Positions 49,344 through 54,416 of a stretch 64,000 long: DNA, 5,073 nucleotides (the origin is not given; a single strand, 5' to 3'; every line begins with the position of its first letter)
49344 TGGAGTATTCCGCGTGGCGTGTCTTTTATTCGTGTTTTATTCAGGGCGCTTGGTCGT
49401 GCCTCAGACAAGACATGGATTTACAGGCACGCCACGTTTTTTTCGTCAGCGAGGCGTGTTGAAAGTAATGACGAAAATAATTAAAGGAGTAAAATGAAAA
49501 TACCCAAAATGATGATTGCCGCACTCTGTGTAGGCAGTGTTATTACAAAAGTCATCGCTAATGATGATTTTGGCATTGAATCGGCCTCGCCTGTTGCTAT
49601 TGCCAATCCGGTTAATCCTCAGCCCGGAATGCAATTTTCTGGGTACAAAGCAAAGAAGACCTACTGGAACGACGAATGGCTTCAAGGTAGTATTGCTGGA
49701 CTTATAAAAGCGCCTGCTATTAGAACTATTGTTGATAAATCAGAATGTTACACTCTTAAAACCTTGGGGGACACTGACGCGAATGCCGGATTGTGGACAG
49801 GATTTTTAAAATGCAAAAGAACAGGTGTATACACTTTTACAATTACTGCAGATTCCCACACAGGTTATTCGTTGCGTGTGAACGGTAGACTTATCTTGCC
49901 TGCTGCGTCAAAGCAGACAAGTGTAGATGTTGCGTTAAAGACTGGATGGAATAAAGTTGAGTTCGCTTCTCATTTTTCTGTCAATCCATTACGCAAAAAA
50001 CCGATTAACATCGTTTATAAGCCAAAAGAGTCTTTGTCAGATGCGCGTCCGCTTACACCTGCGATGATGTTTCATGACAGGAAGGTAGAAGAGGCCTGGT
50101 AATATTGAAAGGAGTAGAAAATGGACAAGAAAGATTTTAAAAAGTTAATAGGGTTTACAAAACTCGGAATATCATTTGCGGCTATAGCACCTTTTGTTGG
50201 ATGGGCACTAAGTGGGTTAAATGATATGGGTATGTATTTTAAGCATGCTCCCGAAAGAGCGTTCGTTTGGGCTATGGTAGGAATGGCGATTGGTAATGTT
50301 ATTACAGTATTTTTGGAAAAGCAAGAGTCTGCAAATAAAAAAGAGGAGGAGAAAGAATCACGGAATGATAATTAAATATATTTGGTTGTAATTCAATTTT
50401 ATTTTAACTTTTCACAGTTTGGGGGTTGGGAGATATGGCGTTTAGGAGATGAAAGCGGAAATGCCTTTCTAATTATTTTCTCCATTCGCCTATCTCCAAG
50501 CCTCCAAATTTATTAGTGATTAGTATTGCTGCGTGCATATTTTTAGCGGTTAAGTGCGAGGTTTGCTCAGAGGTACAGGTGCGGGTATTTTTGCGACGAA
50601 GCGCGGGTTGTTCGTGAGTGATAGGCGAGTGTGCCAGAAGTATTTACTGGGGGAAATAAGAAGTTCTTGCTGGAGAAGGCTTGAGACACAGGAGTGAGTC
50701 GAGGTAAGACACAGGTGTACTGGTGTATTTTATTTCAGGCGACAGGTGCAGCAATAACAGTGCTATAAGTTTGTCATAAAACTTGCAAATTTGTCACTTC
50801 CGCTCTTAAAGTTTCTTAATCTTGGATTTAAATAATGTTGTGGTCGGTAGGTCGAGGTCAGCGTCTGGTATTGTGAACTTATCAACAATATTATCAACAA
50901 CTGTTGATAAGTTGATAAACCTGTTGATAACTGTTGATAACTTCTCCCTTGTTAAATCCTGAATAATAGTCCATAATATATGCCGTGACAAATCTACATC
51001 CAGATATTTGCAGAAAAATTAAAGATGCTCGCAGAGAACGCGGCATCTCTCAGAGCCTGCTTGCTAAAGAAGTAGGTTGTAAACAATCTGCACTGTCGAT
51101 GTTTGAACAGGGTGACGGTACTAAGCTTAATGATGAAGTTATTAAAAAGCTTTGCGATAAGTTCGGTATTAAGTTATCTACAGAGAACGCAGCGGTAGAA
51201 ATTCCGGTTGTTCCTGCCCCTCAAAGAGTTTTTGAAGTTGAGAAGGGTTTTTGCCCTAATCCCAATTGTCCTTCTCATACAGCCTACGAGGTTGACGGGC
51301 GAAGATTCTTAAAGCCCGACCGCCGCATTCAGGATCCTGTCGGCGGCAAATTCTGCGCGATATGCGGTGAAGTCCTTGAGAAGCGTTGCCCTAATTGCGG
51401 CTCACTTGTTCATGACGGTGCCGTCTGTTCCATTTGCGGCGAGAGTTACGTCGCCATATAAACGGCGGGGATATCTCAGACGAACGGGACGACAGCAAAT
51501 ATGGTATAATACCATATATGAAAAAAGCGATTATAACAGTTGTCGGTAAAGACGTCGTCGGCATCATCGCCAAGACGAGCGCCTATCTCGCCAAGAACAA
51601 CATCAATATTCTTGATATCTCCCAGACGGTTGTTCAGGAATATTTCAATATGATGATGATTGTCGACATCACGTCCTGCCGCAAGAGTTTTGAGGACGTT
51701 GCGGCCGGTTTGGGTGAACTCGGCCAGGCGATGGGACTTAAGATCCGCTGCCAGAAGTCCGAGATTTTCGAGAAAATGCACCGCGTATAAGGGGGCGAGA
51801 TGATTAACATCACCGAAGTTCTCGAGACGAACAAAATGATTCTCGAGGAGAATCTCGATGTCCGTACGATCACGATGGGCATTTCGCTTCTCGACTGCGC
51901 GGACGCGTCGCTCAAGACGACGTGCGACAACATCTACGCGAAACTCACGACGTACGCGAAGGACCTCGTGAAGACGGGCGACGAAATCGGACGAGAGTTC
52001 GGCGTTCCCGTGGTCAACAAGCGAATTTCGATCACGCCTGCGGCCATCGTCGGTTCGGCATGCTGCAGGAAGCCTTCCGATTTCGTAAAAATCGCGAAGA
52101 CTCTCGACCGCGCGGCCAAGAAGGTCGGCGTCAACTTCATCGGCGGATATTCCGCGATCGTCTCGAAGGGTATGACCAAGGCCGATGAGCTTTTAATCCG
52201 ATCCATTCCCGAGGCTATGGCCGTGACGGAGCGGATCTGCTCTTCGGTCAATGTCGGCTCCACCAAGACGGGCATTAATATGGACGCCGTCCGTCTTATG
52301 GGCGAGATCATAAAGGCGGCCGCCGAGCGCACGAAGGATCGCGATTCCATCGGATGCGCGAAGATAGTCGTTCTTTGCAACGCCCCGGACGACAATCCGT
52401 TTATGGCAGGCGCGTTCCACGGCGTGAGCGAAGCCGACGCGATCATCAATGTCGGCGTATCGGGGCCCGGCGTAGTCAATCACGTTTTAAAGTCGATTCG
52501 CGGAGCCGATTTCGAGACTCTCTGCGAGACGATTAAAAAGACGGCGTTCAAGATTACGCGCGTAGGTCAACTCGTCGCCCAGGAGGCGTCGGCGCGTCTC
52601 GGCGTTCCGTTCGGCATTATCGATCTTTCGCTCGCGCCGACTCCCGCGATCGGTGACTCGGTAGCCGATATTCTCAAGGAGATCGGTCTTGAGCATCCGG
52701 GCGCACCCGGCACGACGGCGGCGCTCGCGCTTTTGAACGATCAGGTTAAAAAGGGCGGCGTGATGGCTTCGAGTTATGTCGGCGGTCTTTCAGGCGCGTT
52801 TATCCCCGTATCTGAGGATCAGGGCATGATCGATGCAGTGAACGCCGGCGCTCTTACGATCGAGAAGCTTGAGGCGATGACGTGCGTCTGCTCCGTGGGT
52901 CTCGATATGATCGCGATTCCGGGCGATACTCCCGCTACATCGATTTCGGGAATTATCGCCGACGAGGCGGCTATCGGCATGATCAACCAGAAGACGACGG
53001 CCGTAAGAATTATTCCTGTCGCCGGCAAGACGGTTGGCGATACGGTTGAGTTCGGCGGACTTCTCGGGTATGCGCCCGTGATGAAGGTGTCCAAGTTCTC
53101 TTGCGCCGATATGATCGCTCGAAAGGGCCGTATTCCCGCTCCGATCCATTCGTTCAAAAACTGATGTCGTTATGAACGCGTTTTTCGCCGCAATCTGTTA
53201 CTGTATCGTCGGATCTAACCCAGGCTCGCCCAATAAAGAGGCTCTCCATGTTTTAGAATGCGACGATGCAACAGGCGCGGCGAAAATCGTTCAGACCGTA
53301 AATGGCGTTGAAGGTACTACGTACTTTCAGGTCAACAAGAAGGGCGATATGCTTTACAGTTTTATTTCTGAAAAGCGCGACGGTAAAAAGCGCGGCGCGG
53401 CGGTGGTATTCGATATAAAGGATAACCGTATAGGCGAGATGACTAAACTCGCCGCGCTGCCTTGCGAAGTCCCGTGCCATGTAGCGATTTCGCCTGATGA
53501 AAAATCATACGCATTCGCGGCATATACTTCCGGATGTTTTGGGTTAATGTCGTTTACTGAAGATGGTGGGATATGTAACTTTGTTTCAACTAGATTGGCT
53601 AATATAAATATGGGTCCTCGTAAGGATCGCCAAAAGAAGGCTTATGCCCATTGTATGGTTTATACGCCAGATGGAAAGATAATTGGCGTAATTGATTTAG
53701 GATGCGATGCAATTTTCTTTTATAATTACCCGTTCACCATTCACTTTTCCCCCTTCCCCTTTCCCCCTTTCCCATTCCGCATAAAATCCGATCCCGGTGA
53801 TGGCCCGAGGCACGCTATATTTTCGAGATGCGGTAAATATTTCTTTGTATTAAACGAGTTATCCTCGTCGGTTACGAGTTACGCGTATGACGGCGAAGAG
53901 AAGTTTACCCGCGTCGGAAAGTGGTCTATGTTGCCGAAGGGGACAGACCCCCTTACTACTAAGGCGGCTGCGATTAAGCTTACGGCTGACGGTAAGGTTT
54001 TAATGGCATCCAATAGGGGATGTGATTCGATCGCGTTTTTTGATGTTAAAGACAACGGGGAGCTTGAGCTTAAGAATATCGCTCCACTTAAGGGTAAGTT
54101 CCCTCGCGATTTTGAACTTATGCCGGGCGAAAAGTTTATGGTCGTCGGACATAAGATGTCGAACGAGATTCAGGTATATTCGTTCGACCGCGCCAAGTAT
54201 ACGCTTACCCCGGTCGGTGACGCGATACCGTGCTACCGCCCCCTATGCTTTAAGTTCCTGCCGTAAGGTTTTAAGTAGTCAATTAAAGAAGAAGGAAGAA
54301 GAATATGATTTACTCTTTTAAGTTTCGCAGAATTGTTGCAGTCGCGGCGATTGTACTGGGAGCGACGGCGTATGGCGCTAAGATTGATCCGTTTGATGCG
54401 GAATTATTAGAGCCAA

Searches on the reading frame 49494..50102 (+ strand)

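Call 75: search_protein_families(library=pfam, proteins=[window:49494-50102:+], max_evalue=0.001)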
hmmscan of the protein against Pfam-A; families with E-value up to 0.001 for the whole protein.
window:49494-50102:+ (202 aa): 1 family
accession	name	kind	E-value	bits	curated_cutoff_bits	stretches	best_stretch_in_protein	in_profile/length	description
PF07691.17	PA14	-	3.1e-07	30.7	24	1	54-142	6-89/147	PA14 domain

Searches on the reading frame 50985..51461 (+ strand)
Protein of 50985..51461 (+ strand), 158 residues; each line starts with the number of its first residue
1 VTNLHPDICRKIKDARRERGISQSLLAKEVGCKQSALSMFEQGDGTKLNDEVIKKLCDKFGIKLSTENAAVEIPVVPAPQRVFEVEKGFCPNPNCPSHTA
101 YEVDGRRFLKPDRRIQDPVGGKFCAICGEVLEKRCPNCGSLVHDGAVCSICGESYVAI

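Call 75: search_protein_families(library=pfam, proteins=[window:50985-51461:+], max_evalue=0.001)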
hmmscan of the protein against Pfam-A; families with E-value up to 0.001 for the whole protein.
window:50985-51461:+ (158 aa): 5 families
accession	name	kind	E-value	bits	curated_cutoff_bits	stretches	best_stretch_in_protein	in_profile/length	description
PF01381.28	HTH_3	-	8.4e-12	45.4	23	1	12-65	1-53/55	Helix-turn-helix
PF13560.12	HTH_31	-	4e-06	27.5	27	1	12-61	6-55/64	Helix-turn-helix domain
PF12844.13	HTH_19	-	4.8e-06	26.8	30.2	1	10-63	2-54/64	Helix-turn-helix domain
PF12773.13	DZR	-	5.4e-06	26.9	27.3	1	119-152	10-45/45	Double zinc ribbon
PF13443.12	HTH_26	-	1.5e-05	25.6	22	1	12-64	2-54/63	Cro/C1-type HTH DNA-binding domain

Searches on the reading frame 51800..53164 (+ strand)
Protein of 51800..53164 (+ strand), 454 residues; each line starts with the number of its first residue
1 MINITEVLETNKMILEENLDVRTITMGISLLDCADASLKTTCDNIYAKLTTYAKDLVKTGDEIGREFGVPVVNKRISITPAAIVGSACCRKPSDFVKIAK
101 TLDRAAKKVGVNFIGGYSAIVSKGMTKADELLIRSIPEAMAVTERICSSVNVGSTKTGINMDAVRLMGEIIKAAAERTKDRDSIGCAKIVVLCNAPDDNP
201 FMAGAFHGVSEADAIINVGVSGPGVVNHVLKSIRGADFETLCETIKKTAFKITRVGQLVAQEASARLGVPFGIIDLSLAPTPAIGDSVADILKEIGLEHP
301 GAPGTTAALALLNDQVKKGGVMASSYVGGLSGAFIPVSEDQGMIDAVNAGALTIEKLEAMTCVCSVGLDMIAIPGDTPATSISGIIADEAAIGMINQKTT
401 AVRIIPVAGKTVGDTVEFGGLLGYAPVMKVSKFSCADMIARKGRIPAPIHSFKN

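Call 75: search_protein_families(library=pfam, proteins=[window:51800-53164:+], max_evalue=0.001)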
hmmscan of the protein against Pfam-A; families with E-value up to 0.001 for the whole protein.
window:51800-53164:+ (454 aa): 1 family
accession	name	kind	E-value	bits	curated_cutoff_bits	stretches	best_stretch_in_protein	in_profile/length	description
PF05167.17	DUF711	-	2.3e-195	649.6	25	1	12-424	1-412/413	Uncharacterised ACR (DUF711)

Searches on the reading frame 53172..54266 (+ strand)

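Call 75: search_protein_families(library=pfam, proteins=[window:53172-54266:+], max_evalue=0.001)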
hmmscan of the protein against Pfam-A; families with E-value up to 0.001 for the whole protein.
window:53172-54266:+ (364 aa): 1 family
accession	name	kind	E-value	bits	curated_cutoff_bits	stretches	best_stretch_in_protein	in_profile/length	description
PF10282.15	Lactonase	-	2.9e-73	247.5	21.7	1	20-362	10-344/344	Lactonase, 7-bladed beta-propeller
